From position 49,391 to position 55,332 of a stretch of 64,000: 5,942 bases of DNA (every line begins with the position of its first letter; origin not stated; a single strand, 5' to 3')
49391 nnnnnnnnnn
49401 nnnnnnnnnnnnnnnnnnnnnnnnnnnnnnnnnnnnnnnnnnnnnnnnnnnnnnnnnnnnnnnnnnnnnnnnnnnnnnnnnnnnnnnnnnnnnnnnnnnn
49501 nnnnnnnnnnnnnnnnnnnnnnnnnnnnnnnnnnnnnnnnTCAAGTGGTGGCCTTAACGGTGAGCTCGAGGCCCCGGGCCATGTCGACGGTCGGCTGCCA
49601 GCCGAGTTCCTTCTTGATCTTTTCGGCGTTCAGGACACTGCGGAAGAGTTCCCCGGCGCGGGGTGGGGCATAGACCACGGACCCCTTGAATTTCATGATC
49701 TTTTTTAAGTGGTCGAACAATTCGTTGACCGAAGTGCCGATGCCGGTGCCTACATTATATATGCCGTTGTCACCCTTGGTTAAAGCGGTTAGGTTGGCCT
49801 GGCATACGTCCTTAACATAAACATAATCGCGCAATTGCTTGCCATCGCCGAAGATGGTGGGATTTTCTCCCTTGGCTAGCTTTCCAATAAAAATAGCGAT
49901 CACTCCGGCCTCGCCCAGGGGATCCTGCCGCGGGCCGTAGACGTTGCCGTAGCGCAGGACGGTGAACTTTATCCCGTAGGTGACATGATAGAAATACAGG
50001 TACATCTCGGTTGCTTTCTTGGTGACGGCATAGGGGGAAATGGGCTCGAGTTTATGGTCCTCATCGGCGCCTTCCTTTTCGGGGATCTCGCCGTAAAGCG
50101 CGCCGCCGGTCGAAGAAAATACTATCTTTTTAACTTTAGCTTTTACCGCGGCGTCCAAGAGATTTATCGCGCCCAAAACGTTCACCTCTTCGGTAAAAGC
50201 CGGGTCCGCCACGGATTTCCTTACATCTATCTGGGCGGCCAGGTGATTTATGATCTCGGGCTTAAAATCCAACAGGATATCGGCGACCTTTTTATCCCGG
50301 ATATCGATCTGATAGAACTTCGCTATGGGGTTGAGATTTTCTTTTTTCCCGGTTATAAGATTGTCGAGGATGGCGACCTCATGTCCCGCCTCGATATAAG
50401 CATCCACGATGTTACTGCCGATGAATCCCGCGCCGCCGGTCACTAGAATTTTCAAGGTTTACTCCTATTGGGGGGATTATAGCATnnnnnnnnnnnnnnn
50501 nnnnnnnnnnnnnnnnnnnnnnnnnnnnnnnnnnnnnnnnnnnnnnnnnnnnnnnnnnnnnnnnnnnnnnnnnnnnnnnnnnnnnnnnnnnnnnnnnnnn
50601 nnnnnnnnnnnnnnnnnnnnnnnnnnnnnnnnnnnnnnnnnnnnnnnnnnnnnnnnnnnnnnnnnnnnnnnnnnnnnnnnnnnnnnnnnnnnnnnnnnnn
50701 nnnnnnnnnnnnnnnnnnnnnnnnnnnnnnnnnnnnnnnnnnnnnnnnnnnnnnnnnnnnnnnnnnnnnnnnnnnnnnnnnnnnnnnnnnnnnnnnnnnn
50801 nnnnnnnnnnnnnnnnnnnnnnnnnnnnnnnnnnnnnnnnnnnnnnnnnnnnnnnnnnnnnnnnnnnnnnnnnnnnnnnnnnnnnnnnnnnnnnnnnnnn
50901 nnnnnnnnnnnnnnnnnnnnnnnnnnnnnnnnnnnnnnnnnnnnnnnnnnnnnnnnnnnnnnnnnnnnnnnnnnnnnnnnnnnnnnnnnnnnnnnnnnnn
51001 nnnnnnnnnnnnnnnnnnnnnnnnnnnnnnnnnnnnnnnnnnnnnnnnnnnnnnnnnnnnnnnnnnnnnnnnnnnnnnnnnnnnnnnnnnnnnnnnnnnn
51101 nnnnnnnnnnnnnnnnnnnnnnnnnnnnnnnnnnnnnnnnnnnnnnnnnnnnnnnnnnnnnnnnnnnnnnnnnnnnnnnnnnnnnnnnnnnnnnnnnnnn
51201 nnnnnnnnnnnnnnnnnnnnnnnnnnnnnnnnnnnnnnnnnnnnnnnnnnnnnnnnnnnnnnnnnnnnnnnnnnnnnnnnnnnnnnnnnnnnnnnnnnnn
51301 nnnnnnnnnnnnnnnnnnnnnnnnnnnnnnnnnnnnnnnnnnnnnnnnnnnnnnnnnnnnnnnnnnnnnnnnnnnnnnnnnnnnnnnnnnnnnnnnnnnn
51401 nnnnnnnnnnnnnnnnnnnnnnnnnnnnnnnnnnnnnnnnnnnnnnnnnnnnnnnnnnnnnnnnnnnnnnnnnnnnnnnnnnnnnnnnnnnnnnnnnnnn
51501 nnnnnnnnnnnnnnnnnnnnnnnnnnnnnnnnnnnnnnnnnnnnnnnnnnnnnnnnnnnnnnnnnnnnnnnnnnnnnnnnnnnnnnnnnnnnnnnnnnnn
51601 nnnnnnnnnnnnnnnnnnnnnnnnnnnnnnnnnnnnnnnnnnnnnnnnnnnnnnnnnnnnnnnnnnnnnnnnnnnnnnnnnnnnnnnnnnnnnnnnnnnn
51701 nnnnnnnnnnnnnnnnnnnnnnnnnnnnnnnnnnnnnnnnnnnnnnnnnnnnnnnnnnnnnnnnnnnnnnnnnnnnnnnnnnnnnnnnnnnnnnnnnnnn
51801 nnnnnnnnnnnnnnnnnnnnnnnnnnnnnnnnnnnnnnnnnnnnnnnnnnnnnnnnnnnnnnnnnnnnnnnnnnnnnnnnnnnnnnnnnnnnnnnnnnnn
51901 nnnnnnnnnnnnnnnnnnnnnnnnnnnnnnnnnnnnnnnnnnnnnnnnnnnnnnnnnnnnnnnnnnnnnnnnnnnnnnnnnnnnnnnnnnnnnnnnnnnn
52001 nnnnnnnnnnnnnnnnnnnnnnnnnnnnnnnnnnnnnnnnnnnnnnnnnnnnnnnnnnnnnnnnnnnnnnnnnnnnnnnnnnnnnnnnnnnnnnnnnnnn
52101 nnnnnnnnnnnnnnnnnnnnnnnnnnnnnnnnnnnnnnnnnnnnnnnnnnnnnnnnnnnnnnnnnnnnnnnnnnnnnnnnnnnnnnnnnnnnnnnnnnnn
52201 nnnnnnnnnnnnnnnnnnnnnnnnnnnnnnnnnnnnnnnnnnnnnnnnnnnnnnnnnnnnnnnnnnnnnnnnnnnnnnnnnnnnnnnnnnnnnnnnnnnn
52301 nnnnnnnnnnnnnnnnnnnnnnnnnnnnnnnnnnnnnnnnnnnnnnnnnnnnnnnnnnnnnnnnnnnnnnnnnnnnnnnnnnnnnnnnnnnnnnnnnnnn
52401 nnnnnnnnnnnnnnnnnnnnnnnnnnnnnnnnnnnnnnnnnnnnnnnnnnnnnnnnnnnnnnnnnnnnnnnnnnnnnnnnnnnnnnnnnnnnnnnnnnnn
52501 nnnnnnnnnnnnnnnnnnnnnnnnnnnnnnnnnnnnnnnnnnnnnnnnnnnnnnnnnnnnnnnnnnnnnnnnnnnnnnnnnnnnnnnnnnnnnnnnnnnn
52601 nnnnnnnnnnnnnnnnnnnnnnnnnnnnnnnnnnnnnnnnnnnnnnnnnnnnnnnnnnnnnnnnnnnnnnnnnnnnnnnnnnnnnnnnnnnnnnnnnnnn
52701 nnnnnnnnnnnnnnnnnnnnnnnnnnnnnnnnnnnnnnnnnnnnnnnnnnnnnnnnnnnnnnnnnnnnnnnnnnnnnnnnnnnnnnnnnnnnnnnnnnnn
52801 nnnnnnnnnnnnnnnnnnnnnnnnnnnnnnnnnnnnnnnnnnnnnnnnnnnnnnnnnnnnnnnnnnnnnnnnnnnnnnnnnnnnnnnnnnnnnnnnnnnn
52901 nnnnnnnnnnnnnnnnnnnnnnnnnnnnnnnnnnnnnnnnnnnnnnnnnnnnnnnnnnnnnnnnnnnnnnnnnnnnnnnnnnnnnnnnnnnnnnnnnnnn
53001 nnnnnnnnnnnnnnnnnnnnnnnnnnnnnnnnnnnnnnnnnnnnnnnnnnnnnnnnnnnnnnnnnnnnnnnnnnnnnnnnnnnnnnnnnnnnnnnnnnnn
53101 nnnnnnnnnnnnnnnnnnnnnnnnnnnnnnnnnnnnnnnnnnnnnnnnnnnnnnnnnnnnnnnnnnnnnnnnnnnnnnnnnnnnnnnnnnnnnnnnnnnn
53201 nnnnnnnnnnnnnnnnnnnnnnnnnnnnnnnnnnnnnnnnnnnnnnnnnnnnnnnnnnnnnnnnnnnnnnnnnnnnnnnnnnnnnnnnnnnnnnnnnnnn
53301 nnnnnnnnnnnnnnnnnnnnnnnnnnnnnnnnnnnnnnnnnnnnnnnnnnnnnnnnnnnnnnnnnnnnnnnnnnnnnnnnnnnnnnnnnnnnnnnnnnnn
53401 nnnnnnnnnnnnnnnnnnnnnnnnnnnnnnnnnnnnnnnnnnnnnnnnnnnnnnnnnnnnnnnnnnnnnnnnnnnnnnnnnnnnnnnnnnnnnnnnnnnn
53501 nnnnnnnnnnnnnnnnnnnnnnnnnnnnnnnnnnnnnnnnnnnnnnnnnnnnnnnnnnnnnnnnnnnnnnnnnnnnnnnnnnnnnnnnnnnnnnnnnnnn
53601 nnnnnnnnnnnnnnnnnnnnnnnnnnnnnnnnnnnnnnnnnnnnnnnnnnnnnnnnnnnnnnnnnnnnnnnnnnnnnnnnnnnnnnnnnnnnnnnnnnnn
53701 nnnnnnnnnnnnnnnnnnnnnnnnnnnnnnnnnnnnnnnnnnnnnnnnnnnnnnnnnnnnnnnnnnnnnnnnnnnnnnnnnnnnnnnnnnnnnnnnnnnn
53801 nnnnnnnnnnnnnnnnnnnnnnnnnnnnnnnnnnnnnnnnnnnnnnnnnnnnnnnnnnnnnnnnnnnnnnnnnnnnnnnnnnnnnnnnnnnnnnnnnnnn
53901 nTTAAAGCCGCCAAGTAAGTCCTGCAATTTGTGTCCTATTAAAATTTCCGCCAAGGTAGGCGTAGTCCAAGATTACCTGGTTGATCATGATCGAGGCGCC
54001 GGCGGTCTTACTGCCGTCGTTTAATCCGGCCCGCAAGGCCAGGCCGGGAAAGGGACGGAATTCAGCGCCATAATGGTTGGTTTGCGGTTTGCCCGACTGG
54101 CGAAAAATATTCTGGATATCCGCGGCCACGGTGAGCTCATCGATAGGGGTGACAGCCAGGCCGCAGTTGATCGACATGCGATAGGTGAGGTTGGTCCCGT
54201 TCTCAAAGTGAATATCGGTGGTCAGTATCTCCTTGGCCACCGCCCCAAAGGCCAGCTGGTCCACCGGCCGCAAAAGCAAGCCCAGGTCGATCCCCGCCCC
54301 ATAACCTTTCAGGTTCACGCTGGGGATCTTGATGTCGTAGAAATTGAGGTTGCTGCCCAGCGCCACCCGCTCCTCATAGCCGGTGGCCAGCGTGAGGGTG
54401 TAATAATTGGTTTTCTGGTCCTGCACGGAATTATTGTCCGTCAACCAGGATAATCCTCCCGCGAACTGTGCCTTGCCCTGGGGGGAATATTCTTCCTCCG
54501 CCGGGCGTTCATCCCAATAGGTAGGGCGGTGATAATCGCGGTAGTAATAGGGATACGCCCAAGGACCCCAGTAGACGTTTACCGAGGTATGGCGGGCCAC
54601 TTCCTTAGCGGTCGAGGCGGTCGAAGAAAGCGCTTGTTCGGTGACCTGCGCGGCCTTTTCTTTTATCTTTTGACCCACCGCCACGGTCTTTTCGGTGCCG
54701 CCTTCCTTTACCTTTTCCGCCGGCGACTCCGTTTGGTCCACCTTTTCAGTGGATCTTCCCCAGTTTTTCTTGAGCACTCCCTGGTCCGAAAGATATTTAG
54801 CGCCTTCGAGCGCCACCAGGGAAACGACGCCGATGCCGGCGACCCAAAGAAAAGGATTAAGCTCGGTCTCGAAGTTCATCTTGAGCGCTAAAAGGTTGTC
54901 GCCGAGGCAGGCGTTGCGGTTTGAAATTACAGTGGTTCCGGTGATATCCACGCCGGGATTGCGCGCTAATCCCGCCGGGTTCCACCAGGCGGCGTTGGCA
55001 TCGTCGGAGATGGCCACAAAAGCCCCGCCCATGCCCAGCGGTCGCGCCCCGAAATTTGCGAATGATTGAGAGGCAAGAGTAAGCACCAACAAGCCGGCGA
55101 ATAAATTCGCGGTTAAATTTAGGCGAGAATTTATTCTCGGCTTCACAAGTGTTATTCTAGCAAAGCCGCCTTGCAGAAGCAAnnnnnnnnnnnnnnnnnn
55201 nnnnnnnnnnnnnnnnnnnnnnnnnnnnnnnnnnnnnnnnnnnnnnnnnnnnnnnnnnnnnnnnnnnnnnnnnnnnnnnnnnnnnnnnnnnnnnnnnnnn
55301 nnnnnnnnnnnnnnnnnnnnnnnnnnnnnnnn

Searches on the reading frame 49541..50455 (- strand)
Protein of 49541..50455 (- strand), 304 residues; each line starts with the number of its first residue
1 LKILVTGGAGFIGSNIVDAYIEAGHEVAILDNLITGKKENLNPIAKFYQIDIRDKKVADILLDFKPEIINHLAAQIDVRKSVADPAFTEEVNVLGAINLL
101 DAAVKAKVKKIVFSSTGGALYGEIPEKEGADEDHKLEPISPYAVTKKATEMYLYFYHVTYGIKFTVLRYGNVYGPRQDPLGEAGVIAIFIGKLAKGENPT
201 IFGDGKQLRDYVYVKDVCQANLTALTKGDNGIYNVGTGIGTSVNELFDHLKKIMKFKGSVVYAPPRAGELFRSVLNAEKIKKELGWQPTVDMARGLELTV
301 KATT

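Call 11: search_protein_families(library=pfam, proteins=[window:49541-50455:-], max_evalue=0.001)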
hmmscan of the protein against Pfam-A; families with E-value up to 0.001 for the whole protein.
window:49541-50455:- (304 aa): 8 families
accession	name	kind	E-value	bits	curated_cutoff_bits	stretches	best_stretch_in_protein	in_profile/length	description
PF01370.27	Epimerase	-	1.6e-62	211.5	20.9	1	3-236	1-240/240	NAD dependent epimerase/dehydratase family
PF16363.11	GDP_Man_Dehyd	-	2.5e-56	192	27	1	4-297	1-330/332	GDP-mannose 4,6 dehydratase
PF01073.25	3Beta_HSD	-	1.2e-20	74.2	22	1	4-225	1-229/280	3-beta hydroxysteroid dehydrogenase/isomerase family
PF02719.21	Polysacc_synt_2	-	2.6e-17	63.4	20.2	1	3-257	1-250/293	Polysaccharide biosynthesis protein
PF04321.23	RmlD_sub_bind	-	5.1e-15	55.8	27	1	1-226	1-198/287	RmlD substrate binding domain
PF07993.18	NAD_binding_4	-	1.6e-10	41.1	20.1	1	67-219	90-256/258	Male sterility protein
PF05368.20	NmrA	-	4.7e-08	33.4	27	1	2-118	4-109/298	NmrA-like family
PF13460.12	NAD_binding_10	-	9.9e-07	29.2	27.2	1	7-171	1-145/184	NAD(P)H-binding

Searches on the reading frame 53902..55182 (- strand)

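Call 92: search_protein_families(library=ncbifam, proteins=[window:53902-55182:-], max_evalue=0.001)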
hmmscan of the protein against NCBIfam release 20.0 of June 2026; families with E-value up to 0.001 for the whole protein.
window:53902-55182:- (426 aa): 2 families
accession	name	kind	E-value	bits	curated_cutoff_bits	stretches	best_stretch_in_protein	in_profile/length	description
NF033709.1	PorV_fam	subfamily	5.4e-13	49.2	90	1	44-86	11-56/326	PorV/PorQ family protein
NF052325.1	PorVQ2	equivalog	6.1e-10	38.5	325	1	44-74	34-64/354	putative type IX sorting system protein PorV2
